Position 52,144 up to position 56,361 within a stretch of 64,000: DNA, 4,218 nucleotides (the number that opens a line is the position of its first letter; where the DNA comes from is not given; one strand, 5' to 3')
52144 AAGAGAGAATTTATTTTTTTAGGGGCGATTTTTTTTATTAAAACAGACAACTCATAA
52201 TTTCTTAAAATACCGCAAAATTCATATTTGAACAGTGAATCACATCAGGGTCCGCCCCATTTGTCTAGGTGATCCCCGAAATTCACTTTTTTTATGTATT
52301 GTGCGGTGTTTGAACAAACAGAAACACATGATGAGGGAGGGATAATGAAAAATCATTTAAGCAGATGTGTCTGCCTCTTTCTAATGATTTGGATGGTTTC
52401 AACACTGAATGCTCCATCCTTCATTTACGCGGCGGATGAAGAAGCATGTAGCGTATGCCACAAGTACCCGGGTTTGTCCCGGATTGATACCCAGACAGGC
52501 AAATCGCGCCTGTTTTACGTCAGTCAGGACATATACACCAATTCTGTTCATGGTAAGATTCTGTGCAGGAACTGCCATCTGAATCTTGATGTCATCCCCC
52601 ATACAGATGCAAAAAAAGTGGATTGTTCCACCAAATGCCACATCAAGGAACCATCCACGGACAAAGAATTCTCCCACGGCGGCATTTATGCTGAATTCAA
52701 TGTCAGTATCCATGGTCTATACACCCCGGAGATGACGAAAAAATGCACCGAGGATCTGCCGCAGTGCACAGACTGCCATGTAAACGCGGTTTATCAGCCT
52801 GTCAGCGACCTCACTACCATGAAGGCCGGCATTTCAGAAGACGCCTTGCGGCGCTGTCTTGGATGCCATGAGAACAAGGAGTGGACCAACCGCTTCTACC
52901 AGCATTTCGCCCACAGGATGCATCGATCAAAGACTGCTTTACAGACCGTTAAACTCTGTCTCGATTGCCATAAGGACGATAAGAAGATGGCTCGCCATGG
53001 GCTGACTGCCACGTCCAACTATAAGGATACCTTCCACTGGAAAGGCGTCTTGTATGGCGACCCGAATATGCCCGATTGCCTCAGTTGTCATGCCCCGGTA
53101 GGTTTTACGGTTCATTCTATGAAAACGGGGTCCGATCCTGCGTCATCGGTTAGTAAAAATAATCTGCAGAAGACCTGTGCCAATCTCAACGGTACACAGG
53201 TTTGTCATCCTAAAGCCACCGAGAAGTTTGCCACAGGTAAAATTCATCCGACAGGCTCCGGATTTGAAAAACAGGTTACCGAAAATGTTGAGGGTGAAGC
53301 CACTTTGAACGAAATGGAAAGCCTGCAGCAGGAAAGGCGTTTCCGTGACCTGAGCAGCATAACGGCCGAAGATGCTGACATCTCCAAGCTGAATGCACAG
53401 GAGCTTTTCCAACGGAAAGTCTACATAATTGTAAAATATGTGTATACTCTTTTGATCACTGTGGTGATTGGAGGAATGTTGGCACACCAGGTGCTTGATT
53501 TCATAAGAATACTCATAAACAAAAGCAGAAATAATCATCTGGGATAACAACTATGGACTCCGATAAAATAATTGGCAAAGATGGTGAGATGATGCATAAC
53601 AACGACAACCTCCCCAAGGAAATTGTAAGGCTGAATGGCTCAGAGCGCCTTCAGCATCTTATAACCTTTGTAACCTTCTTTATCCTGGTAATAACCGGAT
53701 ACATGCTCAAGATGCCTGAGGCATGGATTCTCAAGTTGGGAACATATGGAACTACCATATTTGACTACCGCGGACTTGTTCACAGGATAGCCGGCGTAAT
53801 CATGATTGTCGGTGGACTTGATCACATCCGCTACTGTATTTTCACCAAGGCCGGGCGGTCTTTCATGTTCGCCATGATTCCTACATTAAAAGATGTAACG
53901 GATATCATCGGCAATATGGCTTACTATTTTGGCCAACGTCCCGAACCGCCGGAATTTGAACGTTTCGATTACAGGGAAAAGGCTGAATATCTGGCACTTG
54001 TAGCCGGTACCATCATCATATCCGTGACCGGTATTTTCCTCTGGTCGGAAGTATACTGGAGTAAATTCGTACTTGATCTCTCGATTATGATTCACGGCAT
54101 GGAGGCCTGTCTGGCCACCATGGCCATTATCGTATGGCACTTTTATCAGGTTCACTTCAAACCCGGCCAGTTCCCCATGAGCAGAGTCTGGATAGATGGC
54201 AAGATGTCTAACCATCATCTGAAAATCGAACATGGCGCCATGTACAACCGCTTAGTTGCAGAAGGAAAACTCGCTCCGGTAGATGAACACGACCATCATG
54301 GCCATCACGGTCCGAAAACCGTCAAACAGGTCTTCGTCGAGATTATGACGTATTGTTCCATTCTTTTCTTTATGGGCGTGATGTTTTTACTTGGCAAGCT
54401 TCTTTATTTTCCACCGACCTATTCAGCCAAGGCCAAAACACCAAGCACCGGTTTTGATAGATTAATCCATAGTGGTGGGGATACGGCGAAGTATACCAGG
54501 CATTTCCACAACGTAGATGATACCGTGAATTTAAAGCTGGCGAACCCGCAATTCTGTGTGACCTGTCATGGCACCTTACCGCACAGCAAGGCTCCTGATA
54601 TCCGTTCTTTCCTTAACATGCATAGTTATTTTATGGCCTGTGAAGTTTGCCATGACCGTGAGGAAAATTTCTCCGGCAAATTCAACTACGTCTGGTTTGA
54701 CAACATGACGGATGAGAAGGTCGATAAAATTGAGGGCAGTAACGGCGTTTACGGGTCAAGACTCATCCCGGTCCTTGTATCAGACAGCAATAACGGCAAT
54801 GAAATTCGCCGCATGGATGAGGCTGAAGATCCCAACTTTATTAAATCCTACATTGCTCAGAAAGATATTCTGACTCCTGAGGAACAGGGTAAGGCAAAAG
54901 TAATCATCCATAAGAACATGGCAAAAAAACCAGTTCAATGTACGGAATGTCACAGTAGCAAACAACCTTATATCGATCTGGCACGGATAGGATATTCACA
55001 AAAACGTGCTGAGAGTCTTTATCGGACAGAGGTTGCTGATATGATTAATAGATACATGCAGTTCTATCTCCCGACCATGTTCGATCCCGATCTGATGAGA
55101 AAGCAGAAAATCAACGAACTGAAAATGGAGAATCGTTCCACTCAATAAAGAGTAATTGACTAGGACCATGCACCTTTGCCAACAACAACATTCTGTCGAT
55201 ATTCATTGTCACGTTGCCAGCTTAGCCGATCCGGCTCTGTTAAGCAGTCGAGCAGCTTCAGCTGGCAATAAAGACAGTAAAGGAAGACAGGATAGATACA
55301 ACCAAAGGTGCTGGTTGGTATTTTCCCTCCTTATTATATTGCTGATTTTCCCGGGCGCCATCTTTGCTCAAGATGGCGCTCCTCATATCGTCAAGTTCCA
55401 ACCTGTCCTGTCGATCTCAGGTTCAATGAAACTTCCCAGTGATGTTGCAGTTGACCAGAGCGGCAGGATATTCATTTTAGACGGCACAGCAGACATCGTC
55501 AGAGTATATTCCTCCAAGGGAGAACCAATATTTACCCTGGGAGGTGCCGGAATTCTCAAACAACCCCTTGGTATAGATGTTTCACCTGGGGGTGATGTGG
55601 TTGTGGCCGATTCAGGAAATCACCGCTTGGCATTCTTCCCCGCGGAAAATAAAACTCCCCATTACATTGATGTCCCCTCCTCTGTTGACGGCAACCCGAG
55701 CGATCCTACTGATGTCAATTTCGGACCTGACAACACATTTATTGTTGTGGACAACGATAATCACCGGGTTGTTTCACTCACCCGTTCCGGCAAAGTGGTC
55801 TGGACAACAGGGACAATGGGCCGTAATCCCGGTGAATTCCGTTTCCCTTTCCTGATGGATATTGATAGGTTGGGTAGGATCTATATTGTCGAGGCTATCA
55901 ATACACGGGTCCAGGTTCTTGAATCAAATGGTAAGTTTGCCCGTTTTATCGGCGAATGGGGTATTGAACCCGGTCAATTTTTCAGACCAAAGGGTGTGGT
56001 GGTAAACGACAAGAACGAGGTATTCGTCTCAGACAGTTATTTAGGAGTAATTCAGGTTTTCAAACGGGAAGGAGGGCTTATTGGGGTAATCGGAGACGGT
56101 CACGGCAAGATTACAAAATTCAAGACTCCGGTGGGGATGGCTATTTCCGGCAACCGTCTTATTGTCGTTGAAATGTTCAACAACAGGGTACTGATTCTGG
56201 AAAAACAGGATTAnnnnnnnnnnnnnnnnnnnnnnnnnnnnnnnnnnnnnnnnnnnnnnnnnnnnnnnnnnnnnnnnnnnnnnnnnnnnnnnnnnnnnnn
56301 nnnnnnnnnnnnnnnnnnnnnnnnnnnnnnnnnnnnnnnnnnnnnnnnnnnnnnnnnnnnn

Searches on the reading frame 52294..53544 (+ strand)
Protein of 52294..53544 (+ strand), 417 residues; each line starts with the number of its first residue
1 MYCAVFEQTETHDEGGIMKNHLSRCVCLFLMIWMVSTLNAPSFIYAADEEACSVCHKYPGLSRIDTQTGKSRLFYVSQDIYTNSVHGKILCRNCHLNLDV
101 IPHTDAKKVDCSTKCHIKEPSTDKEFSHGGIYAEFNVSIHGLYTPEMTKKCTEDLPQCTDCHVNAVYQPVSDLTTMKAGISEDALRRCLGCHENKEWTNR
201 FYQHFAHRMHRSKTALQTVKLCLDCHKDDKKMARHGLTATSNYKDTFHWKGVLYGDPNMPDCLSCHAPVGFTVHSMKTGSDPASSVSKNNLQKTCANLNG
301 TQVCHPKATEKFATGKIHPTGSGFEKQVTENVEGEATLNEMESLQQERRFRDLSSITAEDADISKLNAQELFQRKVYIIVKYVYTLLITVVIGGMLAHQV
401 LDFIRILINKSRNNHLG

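Call 4: search_protein_families(library=pfam, proteins=[window:52294-53544:+], max_evalue=0.01)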
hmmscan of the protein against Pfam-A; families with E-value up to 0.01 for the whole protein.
window:52294-53544:+ (417 aa): 3 families
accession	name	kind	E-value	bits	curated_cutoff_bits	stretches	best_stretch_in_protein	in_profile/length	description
PF22113.1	Mtrc-MtrF_II-IV_dom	-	1.9e-09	37.7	30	2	157-318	8-175/176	Outer membrane cytochrome MtrC/MtrF-like, domains II/IV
PF14522.11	Cytochrome_C7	-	2e-06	28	24.8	0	49-116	13-66/67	Cytochrome c7 and related cytochrome c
PF14537.11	Cytochrom_c3_2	-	0.0027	18.6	25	0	157-231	8-69/79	Cytochrome c3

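Call 8: search_protein_families(library=ncbifam, proteins=[window:52294-53544:+], max_evalue=0.01)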
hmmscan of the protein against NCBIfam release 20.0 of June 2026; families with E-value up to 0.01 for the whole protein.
window:52294-53544:+ (417 aa): 1 family
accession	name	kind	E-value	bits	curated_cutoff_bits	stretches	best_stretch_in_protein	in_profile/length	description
TIGR03146.1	cyt_nit_nrfB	equivalog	0.0082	16.4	166.6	1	182-269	8-94/145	cytochrome c nitrite reductase pentaheme subunit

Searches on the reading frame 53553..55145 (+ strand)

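Call 4: search_protein_families(library=pfam, proteins=[window:53553-55145:+], max_evalue=0.01)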
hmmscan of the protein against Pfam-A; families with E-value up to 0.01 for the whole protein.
window:53553-55145:+ (531 aa): 4 families
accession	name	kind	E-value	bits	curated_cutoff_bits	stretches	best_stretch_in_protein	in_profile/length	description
PF01292.26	Ni_hydr_CYTB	-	1.4e-12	48.2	30.1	1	29-202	4-164/179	Prokaryotic cytochrome b561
PF14522.11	Cytochrome_C7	-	1.3e-05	25.3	24.8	0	332-374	13-55/67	Cytochrome c7 and related cytochrome c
PF14537.11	Cytochrom_c3_2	-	0.00053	20.8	25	0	319-370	13-67/79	Cytochrome c3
PF22113.1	Mtrc-MtrF_II-IV_dom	-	0.0063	16.5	30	0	295-369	46-129/176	Outer membrane cytochrome MtrC/MtrF-like, domains II/IV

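Call 8: search_protein_families(library=ncbifam, proteins=[window:53553-55145:+], max_evalue=0.01)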
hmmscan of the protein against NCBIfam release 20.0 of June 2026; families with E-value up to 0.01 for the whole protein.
window:53553-55145:+ (531 aa): 7 families
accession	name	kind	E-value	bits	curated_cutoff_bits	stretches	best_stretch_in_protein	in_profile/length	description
TIGR01583.1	formate-DH-gamm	equivalog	1.7e-11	44.5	115.85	1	24-235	2-202/204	formate dehydrogenase subunit gamma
TIGR02125.1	CytB-hydogenase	equivalog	1.7e-08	34.3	121.5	1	32-168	8-143/212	Ni/Fe-hydrogenase, b-type cytochrome subunit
NF007558.0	PRK10179.1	equivalog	4e-07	29.9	339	1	22-234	5-204/217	formate dehydrogenase-N subunit gamma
NF007924.0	PRK10639.1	equivalog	7.5e-07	29.1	341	1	22-222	5-194/211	formate dehydrogenase cytochrome b556 subunit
TIGR04315.1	octaheme_Shew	subfamily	3.5e-05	23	375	1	328-368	215-251/440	tetrathionate reductase family octaheme c-type cytochrome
TIGR03508.1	decahem_SO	subfamily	0.0015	18.1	192.2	0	318-369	103-152/258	DmsE family decaheme c-type cytochrome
TIGR03507.1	decahem_SO1788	subfamily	0.0016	17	209.3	0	305-372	210-281/672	OmcA/MtrC family decaheme c-type cytochrome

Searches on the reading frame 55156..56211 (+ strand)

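Call 4: search_protein_families(library=pfam, proteins=[window:55156-56211:+], max_evalue=0.01)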
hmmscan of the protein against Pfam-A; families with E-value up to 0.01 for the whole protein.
window:55156-56211:+ (352 aa): 3 families
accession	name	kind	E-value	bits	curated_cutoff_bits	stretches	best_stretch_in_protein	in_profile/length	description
PF01436.27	NHL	-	2.3e-23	81.4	20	2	135-158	2-25/28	NHL repeat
PF17170.10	DUF5128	-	3.3e-06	27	22.9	1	240-297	54-112/321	6-bladed beta-propeller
PF13360.13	PQQ_2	-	0.0068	16.5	27.6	0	92-231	24-156/233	Outer membrane protein assembly factor BamB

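Call 8: search_protein_families(library=ncbifam, proteins=[window:55156-56211:+], max_evalue=0.01)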
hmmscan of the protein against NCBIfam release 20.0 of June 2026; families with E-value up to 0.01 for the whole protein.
window:55156-56211:+ (352 aa): 3 families
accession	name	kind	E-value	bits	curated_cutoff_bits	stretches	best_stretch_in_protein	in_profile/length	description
NF035926.1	scyF_NHL_VPEP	equivalog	1.9e-37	129.3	350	3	184-314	154-285/376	scytonemin biosynthesis PEP-CTERM protein ScyF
NF033206.1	ScyE_fam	subfamily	0.00037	20.1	80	0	134-157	7-30/333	ScyD/ScyE family protein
NF047780.1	LIC12708_fam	subfamily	0.0029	16.5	150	0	247-302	153-210/391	LIC_12708 family protein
